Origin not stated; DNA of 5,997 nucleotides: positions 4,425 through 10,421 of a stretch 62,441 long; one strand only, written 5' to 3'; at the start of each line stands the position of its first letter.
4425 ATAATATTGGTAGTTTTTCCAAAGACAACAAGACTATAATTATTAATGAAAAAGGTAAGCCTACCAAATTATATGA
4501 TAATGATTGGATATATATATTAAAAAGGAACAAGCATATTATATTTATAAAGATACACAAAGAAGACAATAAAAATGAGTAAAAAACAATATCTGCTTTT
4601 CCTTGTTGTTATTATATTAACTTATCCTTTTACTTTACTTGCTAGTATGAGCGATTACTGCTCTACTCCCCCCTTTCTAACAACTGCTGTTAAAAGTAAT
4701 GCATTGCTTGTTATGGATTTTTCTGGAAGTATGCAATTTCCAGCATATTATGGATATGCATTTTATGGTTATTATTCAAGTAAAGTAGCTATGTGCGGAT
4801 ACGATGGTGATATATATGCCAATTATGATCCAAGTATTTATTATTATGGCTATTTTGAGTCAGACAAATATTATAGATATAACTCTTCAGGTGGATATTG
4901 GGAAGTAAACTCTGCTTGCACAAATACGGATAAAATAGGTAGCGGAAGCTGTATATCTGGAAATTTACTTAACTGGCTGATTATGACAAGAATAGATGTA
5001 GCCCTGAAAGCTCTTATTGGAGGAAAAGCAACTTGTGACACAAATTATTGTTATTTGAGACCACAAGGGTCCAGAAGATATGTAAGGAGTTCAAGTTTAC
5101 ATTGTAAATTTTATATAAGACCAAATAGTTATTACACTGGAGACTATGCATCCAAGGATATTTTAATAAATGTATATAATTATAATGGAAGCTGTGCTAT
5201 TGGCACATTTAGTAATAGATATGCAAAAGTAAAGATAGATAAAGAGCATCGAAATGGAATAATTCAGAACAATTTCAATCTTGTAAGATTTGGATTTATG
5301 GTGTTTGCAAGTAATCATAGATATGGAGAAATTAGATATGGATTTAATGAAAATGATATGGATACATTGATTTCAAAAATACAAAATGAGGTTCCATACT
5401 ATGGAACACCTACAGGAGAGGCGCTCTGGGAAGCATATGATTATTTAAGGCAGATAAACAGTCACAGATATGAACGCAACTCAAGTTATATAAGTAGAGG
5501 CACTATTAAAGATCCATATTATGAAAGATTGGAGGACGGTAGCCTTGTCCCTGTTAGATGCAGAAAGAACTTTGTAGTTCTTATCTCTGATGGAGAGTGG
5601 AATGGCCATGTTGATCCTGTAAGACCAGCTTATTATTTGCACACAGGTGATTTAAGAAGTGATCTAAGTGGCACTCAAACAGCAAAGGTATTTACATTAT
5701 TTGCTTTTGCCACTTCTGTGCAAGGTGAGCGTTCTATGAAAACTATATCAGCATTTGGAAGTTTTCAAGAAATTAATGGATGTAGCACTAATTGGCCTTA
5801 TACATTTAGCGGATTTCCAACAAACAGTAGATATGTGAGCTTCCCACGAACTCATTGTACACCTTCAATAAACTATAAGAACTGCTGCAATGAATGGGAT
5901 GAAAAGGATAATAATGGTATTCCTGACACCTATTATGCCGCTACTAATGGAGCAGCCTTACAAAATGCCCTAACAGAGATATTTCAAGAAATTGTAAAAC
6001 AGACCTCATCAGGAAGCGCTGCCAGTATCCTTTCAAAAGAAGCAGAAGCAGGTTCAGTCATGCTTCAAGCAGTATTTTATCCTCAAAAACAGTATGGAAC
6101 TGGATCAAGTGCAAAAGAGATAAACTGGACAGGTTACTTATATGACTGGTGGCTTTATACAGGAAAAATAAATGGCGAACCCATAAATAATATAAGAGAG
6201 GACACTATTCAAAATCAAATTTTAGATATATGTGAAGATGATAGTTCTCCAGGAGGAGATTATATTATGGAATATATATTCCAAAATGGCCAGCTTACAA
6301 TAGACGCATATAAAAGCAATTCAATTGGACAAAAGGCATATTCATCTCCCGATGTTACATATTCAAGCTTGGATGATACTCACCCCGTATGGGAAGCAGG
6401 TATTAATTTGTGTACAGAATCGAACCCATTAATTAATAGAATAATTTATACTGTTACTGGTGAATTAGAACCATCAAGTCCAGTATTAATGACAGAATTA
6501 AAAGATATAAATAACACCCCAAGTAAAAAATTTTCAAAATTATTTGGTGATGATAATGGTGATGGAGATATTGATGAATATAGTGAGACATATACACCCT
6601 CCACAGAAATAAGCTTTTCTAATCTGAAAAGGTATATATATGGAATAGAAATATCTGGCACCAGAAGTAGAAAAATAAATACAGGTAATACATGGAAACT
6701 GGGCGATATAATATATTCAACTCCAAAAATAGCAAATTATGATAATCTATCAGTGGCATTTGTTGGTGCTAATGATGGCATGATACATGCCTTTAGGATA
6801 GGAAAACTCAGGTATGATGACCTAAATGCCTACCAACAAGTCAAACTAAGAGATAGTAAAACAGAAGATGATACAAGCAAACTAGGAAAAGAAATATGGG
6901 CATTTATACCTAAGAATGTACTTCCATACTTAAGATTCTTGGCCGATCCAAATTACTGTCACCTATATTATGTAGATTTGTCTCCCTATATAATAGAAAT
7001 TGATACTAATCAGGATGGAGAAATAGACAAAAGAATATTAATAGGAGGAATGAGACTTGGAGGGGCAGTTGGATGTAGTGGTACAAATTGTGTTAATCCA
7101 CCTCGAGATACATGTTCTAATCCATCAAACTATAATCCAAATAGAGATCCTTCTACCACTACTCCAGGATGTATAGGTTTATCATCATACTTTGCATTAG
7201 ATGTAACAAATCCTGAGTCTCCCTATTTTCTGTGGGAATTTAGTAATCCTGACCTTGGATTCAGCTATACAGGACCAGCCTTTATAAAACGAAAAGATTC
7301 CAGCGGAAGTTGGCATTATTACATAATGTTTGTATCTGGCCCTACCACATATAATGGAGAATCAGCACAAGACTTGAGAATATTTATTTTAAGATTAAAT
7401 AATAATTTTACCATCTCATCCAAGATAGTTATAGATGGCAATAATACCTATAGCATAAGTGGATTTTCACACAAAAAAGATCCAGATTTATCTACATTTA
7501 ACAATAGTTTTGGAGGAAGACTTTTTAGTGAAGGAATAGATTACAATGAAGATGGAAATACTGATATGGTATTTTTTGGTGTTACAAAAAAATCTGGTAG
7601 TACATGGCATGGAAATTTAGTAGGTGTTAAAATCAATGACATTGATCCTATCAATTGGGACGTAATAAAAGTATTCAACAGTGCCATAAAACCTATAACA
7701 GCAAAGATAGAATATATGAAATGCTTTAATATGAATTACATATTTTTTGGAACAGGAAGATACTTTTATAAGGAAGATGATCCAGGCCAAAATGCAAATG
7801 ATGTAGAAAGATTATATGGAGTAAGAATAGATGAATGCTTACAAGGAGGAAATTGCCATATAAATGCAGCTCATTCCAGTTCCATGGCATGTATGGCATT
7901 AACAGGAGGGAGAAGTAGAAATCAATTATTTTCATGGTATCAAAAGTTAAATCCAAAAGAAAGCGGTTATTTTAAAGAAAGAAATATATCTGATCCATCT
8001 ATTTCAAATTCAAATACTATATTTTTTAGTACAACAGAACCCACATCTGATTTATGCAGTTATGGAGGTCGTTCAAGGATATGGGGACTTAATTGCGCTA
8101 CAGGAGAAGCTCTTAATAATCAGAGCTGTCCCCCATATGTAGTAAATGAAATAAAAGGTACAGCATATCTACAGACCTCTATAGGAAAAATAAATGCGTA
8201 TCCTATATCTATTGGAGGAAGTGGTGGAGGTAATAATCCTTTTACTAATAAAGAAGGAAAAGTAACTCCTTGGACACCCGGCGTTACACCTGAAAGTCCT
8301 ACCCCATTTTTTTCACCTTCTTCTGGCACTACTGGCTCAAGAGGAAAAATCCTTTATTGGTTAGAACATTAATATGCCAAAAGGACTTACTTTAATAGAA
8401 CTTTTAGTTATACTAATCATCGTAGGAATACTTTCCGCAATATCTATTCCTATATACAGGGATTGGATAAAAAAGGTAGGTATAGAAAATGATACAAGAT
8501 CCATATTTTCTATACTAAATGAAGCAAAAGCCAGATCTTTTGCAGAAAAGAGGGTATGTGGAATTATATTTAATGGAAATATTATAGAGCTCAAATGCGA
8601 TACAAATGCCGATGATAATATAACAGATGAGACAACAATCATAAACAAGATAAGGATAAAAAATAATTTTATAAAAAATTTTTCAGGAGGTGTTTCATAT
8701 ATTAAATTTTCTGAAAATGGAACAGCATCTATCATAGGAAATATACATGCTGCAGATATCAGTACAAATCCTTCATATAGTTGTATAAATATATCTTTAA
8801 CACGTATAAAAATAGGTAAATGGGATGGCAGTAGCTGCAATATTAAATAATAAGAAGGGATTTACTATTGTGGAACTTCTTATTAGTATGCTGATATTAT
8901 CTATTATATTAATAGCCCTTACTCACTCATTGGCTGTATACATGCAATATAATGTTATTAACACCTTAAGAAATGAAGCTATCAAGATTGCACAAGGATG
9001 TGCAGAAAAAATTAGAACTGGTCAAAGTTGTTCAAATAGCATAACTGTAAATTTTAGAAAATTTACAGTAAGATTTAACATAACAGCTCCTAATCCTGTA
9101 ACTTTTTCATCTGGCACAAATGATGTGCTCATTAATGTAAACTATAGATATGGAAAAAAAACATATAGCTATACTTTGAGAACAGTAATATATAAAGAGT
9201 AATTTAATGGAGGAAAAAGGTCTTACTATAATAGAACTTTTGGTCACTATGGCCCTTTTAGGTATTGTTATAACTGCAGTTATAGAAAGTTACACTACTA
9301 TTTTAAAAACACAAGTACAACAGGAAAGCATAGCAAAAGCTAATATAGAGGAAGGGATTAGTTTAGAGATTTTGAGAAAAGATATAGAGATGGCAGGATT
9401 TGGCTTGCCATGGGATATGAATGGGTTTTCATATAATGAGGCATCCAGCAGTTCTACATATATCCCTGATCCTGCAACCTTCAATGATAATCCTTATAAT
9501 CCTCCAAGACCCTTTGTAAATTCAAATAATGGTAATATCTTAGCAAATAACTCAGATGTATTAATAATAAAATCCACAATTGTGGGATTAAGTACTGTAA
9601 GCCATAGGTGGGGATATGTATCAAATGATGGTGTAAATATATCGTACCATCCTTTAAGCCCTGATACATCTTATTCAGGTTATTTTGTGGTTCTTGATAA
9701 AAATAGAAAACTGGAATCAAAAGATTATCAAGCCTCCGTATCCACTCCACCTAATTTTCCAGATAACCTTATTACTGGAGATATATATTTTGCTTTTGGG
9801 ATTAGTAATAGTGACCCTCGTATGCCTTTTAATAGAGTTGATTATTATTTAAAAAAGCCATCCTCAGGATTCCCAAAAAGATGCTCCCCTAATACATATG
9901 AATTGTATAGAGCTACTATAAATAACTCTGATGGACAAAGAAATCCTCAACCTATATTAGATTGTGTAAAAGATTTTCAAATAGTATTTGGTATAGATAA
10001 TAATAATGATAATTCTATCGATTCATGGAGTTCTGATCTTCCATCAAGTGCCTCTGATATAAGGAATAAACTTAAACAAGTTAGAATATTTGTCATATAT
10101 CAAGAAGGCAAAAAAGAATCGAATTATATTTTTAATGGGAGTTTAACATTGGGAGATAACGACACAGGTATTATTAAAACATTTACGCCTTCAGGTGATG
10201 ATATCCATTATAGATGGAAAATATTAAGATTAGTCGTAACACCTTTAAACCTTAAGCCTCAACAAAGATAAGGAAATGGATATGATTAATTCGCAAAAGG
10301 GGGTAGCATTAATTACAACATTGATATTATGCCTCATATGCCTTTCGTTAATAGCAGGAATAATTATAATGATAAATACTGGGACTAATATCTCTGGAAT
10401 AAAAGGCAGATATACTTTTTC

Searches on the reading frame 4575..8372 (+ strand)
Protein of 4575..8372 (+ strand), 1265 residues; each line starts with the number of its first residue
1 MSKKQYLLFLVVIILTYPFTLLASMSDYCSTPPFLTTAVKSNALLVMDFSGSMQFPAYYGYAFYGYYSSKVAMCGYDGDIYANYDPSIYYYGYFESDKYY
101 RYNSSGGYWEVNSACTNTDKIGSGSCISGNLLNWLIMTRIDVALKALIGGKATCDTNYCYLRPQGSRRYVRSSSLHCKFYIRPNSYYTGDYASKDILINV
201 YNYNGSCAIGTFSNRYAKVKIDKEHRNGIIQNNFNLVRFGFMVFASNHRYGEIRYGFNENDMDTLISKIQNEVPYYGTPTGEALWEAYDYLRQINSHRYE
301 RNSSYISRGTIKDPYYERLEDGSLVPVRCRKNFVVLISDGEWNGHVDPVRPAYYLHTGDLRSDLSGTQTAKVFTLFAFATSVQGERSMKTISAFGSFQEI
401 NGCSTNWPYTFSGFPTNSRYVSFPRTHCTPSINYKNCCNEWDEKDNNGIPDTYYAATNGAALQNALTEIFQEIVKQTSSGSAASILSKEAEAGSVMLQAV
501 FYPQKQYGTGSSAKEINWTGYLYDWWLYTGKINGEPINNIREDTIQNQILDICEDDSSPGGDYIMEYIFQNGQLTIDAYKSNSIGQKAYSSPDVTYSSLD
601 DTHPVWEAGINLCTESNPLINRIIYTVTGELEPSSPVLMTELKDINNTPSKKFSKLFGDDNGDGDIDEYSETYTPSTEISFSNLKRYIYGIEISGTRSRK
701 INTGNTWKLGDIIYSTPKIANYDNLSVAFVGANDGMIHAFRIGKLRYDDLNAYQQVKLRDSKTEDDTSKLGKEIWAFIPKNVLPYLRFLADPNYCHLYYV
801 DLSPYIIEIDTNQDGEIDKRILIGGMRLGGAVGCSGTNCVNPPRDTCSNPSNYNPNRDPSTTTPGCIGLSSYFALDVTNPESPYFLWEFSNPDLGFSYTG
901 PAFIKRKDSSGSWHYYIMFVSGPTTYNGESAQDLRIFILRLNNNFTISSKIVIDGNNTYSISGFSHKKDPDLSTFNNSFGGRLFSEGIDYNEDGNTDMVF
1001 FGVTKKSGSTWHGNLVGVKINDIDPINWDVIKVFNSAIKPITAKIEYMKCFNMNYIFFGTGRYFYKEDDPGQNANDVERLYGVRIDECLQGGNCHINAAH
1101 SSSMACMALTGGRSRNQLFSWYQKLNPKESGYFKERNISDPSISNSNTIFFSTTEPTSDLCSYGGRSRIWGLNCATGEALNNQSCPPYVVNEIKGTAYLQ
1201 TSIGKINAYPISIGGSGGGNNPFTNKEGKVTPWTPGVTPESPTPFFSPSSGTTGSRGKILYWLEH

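Call 49: search_protein_families(library=pfam, proteins=[window:4575-8372:+], max_evalue=0.000001)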
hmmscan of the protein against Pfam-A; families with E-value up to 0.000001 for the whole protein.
window:4575-8372:+ (1265 aa): 1 family
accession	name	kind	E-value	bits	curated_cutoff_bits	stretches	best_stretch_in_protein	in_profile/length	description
PF05567.17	T4P_PilY1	-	3e-08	33.4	28.1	0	714-831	31-141/411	PilY1 beta-propeller domain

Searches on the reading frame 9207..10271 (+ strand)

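Call 49: search_protein_families(library=pfam, proteins=[window:9207-10271:+], max_evalue=0.000001)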
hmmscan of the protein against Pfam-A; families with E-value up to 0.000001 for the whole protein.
window:9207-10271:+ (354 aa): 1 family
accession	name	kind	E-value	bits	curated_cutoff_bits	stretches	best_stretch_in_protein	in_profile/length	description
PF16074.10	PilW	-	4.1e-10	40.2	26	1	213-344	2-120/124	Type IV Pilus-assembly protein W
